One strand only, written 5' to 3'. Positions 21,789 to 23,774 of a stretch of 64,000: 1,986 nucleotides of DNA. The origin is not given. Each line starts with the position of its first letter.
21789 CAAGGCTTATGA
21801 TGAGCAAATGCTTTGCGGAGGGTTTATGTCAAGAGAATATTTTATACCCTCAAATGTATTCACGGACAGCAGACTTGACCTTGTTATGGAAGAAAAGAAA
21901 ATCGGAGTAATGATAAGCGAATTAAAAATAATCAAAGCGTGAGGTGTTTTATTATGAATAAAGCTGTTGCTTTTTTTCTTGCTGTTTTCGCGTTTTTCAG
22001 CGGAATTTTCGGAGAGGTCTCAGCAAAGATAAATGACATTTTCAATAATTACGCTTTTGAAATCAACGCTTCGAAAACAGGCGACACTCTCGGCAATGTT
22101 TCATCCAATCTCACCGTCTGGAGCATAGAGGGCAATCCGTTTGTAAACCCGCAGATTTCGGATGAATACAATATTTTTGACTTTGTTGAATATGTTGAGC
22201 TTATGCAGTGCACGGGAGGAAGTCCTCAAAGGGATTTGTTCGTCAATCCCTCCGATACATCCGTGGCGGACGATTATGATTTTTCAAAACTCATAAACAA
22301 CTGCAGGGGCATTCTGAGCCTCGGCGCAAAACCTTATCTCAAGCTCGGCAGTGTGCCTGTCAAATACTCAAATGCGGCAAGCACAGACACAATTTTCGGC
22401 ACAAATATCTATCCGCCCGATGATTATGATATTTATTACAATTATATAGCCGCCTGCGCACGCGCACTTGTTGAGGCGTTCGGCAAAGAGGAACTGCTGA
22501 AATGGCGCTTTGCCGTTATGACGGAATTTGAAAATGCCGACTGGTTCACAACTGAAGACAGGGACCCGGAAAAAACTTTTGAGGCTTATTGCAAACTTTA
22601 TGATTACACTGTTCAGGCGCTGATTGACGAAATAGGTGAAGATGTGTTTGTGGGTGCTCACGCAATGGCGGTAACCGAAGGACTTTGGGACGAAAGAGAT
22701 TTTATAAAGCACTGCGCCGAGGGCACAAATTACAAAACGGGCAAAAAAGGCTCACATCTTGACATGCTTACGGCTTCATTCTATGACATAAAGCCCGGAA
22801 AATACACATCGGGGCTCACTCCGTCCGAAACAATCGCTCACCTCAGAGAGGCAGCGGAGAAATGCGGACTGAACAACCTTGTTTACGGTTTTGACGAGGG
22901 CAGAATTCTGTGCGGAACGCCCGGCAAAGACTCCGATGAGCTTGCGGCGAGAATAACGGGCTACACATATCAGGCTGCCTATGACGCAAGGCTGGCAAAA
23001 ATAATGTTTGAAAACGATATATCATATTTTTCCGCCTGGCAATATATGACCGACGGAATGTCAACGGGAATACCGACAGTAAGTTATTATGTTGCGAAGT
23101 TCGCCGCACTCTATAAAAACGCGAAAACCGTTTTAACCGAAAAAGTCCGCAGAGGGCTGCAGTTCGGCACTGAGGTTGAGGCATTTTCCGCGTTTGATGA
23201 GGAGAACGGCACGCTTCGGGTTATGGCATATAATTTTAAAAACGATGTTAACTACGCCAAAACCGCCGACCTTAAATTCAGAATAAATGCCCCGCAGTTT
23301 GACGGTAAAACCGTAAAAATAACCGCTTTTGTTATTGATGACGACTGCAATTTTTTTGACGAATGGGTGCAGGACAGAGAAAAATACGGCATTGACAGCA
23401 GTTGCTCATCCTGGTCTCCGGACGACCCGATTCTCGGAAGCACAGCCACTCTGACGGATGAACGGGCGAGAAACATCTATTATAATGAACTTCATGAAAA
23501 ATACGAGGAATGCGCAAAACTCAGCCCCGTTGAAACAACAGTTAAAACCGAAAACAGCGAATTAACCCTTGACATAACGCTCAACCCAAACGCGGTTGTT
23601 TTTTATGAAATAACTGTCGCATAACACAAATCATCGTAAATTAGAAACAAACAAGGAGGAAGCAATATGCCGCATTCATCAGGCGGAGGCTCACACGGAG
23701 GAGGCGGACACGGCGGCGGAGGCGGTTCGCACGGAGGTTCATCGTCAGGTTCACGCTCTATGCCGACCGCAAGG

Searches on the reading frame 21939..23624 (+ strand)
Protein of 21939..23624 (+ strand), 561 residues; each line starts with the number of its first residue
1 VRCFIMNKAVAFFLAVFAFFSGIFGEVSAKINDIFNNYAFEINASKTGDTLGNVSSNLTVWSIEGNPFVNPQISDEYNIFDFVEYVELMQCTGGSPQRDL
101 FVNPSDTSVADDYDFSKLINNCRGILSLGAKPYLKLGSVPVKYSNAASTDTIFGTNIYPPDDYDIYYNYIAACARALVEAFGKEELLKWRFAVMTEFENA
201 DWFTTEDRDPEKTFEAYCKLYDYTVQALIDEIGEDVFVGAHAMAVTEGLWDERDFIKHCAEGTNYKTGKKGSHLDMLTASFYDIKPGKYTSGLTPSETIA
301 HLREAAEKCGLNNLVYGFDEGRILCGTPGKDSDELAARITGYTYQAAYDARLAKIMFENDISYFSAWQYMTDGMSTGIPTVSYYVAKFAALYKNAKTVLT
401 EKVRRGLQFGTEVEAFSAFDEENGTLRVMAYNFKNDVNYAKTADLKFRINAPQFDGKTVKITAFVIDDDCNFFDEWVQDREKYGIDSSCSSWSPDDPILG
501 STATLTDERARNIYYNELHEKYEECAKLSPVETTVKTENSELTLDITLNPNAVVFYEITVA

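Call 91: search_protein_families(library=ncbifam, proteins=[window:21939-23624:+], max_evalue=0.00001)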
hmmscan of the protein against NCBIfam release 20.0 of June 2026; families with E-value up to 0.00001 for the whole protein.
window:21939-23624:+ (561 aa): 1 family
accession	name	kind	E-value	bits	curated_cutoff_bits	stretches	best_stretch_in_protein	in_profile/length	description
NF042992.1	alph1,4rhamsidase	equivalog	1.4e-09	37.3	850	1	156-282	143-253/471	alpha-1,4-L-rhamnosidase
